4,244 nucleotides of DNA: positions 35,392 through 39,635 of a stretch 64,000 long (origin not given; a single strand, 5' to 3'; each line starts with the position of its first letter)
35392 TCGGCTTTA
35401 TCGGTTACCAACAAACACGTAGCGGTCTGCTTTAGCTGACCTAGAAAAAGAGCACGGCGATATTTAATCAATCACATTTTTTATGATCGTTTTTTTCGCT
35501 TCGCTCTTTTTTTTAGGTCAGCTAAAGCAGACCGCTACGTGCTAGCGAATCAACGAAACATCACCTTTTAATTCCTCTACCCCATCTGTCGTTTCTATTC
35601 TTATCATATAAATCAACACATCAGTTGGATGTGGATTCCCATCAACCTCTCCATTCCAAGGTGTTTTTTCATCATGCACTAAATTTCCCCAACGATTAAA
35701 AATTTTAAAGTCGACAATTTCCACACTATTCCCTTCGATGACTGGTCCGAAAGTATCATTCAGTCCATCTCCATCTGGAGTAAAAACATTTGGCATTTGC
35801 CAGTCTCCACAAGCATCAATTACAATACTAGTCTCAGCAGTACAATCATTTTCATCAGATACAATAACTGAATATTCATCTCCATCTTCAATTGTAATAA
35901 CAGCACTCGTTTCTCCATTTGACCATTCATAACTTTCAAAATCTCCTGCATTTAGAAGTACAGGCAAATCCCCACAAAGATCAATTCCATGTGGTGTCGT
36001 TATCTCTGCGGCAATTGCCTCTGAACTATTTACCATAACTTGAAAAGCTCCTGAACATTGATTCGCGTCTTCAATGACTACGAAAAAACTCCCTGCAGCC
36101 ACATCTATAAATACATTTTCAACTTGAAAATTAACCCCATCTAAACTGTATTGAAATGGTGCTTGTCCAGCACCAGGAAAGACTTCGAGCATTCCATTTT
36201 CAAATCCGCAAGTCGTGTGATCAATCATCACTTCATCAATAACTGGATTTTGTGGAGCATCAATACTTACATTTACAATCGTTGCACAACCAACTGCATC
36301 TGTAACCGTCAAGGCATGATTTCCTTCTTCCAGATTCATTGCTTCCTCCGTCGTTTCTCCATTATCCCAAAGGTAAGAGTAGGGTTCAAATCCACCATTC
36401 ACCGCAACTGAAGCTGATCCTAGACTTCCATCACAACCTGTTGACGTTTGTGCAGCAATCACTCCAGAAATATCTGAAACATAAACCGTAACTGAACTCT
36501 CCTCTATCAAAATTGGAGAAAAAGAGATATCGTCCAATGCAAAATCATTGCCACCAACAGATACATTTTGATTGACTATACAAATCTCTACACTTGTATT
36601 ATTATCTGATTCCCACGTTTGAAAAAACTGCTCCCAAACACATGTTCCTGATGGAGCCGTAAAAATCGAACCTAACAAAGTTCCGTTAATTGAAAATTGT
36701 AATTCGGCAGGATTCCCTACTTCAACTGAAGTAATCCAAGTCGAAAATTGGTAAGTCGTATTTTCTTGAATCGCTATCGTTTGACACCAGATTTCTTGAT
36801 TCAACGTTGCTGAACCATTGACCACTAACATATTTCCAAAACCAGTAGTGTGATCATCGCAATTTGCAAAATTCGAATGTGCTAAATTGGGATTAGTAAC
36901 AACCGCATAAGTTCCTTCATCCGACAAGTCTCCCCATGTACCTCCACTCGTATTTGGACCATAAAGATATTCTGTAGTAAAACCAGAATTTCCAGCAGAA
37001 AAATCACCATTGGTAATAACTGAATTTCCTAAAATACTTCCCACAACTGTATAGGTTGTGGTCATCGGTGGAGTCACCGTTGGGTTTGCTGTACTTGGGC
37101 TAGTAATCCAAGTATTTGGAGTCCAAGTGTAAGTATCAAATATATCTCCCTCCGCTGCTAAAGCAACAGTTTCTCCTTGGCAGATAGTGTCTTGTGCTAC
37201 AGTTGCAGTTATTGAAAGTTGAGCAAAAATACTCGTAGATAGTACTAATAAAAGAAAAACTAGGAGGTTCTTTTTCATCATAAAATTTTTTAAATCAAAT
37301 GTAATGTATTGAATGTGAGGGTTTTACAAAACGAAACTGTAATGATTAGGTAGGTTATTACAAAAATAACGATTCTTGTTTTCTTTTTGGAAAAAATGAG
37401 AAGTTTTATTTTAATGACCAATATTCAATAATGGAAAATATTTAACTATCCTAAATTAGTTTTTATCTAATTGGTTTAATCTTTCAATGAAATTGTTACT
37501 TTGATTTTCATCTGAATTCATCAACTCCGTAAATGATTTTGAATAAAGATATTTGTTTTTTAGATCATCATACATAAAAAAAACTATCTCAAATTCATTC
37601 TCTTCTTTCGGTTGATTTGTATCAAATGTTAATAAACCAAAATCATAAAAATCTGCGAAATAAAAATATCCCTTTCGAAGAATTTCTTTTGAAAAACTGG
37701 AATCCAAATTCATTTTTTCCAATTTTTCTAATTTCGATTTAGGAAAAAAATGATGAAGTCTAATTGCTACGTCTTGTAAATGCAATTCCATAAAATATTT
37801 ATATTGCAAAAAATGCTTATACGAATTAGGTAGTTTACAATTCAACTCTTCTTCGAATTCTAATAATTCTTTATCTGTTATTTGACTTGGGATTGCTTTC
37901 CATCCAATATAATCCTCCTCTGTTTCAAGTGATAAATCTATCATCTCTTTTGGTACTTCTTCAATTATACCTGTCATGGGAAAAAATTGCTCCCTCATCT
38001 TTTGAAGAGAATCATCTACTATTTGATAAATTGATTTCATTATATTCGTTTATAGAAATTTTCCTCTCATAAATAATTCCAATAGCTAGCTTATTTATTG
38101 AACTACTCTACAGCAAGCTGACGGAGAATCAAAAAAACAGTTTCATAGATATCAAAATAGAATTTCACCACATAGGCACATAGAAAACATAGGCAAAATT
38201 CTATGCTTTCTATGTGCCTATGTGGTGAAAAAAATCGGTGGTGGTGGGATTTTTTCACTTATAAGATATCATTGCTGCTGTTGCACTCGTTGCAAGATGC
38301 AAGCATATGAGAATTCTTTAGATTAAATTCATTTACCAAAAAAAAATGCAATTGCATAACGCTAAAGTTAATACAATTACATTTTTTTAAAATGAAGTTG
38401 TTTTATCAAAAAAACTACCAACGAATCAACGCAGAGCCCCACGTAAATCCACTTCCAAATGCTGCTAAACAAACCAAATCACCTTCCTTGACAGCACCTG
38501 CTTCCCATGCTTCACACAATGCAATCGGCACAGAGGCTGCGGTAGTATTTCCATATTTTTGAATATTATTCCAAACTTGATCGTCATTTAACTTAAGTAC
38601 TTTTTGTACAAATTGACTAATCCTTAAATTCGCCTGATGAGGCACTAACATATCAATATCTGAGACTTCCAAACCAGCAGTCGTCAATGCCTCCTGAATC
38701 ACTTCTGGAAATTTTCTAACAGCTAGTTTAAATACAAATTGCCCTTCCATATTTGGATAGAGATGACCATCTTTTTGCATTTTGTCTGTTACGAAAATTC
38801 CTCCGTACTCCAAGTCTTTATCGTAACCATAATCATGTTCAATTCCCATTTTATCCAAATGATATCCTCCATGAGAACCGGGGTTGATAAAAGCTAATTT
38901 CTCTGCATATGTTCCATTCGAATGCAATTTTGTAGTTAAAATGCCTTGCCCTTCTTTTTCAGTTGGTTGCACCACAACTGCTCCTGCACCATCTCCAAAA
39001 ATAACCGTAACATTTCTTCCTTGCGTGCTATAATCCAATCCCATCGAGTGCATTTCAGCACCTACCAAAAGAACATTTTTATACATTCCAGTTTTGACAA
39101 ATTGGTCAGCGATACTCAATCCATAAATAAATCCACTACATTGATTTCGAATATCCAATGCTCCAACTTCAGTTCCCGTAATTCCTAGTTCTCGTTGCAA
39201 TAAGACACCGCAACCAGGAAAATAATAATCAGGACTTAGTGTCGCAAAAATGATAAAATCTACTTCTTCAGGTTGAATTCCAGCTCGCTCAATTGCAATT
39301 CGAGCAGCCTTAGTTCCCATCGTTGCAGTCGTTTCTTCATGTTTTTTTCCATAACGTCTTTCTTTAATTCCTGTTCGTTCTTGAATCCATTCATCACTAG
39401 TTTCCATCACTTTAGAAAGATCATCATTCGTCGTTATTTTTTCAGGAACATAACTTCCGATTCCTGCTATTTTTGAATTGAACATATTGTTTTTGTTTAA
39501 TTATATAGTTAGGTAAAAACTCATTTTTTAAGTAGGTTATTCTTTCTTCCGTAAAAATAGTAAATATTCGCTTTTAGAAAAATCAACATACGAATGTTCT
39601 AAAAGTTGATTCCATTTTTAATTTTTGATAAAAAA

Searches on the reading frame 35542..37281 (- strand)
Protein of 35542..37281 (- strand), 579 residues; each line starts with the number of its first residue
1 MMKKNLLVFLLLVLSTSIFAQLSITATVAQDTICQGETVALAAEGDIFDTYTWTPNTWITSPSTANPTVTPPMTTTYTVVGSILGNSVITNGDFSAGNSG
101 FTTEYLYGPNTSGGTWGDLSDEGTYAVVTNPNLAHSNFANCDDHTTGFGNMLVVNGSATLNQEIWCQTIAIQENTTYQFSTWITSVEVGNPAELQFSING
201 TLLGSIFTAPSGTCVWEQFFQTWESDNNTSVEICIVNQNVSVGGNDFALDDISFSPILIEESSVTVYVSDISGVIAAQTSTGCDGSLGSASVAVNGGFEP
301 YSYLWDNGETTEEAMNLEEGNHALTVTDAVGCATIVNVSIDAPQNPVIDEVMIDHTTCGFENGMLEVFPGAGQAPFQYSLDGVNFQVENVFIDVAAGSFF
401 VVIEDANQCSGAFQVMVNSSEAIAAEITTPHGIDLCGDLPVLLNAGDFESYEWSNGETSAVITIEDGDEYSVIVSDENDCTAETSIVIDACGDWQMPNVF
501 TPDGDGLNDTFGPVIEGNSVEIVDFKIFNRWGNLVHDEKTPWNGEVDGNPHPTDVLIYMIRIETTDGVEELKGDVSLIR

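Call 3: search_protein_families(library=pfam, proteins=[window:35542-37281:-], max_evalue=1)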
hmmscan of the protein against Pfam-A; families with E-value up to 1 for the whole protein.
window:35542-37281:- (579 aa): 4 families
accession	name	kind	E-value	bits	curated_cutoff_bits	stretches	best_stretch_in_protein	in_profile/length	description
PF13585.12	CHU_C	-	4.7e-11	43.1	27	1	495-568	2-77/86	CHU_C Type IX secretion signal domain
PF13573.12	SprB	-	2.1e-06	27.7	28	1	284-310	11-37/37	SprB repeat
PF02018.23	CBM_4_9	-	0.037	14.8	25.9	1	145-226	33-119/136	Carbohydrate binding domain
PF19384.4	DUF5959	-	0.1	12.8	26.5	1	449-495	70-119/134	Family of unknown function (DUF5959)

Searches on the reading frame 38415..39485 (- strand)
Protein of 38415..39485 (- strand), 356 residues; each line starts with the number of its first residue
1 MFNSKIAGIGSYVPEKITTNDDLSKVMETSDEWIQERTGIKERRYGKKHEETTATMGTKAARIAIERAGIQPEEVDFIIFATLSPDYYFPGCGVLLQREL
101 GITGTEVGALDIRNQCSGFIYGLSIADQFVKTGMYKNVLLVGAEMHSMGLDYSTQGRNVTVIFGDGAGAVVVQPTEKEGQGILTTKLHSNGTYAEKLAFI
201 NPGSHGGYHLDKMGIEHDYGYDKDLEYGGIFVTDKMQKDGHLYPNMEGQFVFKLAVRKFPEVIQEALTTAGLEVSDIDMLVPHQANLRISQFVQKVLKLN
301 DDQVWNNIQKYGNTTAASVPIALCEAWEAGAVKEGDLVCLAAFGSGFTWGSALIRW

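Call 15: search_protein_families(library=pfam, proteins=[window:38415-39485:-], max_evalue=0.001)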
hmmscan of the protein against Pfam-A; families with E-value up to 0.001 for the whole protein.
window:38415-39485:- (356 aa): 5 families
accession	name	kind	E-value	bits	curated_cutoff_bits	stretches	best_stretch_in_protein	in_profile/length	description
PF08541.16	ACP_syn_III_C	-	3.6e-35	120.4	26.6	1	267-356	1-90/90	3-Oxoacyl-[acyl-carrier-protein (ACP)] synthase III C terminal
PF08545.16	ACP_syn_III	-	1.3e-27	95.9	24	1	110-191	1-80/80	3-Oxoacyl-[acyl-carrier-protein (ACP)] synthase III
PF00195.25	Chal_sti_synt_N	-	3.8e-06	26.9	27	1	51-172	97-221/225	Chalcone and stilbene synthases, N-terminal domain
PF00108.29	Thiolase_N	-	6.2e-06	26.2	26.4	1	37-147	8-116/260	Thiolase, N-terminal domain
PF22691.2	Thiolase_C_1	-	0.00029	21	28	0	48-78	11-41/144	Thiolase C-terminal domain-like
